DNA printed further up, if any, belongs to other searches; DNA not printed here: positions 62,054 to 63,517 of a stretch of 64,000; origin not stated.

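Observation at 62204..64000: Convergent operon of at least three unknown genes ending in an RNxxxHG HEPN protein: candidate novel defence module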

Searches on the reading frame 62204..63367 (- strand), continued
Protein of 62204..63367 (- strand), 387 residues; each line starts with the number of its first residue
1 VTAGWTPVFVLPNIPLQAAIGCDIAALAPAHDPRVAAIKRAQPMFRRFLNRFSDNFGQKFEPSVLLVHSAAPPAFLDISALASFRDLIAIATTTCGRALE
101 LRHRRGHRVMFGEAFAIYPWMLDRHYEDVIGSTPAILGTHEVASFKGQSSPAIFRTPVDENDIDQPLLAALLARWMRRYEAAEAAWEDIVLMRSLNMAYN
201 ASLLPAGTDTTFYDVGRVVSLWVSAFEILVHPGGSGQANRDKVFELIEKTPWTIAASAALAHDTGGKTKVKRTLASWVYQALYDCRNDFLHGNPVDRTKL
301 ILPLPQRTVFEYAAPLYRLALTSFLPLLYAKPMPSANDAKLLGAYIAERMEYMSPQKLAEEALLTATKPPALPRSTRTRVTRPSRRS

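Call 100: find_encoding_contigs(protein=P0391, flank=4000, max_places=2)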
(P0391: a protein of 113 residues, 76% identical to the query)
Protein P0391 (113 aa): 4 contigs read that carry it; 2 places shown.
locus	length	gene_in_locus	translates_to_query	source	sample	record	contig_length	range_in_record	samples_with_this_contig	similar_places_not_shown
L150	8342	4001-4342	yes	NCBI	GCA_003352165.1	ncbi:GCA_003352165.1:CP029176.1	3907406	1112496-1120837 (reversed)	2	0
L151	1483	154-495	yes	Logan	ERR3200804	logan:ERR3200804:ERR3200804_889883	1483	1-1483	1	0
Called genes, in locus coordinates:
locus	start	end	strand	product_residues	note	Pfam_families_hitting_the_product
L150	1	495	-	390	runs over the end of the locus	PF00266:Aminotran_5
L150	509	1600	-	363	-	PF00266:Aminotran_5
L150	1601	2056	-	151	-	PF02082:Rrf2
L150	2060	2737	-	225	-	PF00132:Hexapep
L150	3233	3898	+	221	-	PF02129:Peptidase_S15, PF12146:Hydrolase_4, PF00561:Abhydrolase_1 (weak), PF12697:Abhydrolase_6 (faint), PF01738:DLH (faint), PF00326:Peptidase_S9 (weak)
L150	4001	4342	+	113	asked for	PF18315:VCH_CASS14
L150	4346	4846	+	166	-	-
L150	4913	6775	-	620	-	PF00005:ABC_tran, PF02463:SMC_N (faint), PF03193:RsgA_GTPase (faint), PF13555:AAA_29 (faint), PF12848:ABC_tran_Xtn, PF00005:ABC_tran, PF13304:AAA_21 (weak), PF16326:ABC_tran_CTD (weak), +2 more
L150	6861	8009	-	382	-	PF01041:DegT_DnrJ_EryC1, PF00155:Aminotran_1_2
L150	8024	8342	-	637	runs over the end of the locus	PF01073:3Beta_HSD, PF01370:Epimerase, PF02719:Polysacc_synt_2, PF04321:RmlD_sub_bind, PF16363:GDP_Man_Dehyd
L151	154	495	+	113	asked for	PF18315:VCH_CASS14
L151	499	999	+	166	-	-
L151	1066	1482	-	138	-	?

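Call 101: find_encoding_contigs(protein=P0458, flank=4000, max_places=2)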
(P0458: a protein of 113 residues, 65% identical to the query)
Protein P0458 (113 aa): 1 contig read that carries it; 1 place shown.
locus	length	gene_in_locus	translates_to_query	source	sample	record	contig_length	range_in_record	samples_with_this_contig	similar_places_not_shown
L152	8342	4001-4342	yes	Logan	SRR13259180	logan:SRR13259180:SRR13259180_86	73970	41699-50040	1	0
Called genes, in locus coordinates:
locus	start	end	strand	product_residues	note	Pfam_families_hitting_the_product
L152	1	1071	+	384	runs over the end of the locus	PF01098:FTSW_RODA_SPOVE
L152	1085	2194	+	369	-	PF03033:Glyco_transf_28, PF04101:Glyco_tran_28_C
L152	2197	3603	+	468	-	PF01225:Mur_ligase, PF08245:Mur_ligase_M, PF02875:Mur_ligase_C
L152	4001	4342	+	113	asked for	PF18315:VCH_CASS14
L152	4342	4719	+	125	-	PF10711:DUF2513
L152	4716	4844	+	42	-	-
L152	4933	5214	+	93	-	PF01402:RHH_1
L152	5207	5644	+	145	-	PF01850:PIN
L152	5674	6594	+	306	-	PF01565:FAD_binding_4, PF02873:MurB_C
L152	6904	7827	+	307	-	PF01820:Dala_Dala_lig_N, PF02655:ATP-grasp_3 (weak), PF07478:Dala_Dala_lig_C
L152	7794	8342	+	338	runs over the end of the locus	PF08478:POTRA_1, PF03799:FtsQ_DivIB_C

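Call 102: find_encoding_contigs(protein=P0475, flank=4000, max_places=2)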
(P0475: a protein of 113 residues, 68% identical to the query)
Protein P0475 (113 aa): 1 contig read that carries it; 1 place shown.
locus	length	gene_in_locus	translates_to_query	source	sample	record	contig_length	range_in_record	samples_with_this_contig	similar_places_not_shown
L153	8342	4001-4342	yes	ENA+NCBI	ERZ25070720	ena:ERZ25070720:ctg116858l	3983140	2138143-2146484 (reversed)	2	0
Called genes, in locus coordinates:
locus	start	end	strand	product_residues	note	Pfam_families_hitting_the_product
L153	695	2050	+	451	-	PF02195:ParB_N, PF01555:N6_N4_Mtase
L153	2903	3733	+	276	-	-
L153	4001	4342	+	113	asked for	PF18315:VCH_CASS14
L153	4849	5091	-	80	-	-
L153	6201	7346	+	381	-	PF00232:Glyco_hydro_1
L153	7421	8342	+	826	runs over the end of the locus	-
